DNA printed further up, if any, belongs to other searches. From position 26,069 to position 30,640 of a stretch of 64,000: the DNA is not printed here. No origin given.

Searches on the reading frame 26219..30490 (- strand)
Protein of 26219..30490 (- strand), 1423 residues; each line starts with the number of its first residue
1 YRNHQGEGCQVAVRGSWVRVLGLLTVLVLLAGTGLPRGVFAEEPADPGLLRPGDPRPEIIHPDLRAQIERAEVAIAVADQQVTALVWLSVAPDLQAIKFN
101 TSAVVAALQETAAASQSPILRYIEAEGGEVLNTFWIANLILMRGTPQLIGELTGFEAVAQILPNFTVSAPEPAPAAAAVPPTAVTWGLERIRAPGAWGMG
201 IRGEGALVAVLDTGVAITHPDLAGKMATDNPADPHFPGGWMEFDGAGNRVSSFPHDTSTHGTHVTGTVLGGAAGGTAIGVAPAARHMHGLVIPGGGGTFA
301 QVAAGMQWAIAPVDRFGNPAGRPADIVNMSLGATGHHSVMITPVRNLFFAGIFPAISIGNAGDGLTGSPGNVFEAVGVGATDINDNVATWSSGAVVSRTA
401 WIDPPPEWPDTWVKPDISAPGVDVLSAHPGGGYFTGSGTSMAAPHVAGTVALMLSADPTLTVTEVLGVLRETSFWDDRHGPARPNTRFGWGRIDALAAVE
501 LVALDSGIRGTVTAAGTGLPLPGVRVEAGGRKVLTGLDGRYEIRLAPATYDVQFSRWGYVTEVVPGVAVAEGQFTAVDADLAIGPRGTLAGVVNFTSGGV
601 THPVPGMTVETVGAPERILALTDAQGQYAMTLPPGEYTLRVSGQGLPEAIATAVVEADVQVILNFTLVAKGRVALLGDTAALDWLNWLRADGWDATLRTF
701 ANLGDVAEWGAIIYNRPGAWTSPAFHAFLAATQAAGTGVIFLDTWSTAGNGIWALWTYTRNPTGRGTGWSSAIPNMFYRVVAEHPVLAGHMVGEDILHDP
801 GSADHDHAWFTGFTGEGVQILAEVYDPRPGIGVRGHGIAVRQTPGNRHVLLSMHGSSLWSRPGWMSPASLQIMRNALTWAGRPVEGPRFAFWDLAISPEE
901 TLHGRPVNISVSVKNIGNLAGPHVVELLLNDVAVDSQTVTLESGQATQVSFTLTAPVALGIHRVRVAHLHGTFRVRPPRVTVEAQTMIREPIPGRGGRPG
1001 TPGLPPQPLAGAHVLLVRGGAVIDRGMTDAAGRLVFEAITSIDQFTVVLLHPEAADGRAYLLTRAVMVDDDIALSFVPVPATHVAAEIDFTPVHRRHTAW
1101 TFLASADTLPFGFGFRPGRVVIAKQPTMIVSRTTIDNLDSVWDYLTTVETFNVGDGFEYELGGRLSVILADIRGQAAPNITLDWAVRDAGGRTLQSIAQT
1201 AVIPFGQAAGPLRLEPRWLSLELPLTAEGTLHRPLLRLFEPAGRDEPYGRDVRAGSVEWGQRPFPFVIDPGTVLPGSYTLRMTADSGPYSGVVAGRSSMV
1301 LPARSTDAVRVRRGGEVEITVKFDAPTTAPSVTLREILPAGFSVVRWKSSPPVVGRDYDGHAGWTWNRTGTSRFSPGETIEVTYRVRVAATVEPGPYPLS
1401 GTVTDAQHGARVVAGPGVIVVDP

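Call 55: search_protein_families(library=pfam, proteins=[window:26219-30490:-], max_evalue=0.00001)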
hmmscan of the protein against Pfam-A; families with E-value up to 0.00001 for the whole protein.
window:26219-30490:- (1423 aa): 4 families
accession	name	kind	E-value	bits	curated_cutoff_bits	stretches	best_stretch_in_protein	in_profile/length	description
PF00082.27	Peptidase_S8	-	2.7e-42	145.5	21.8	1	203-491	1-288/288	Subtilase family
PF13620.12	CarboxypepD_reg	-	2e-22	79.7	32.3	2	508-581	2-81/82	Carboxypeptidase regulatory-like domain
PF13715.12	CarbopepD_reg_2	-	6.7e-12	45.7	32.2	0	508-563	1-59/88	CarboxypepD_reg-like domain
PF07705.17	CARDB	-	2.7e-06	28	22.7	0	895-966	9-81/101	CARDB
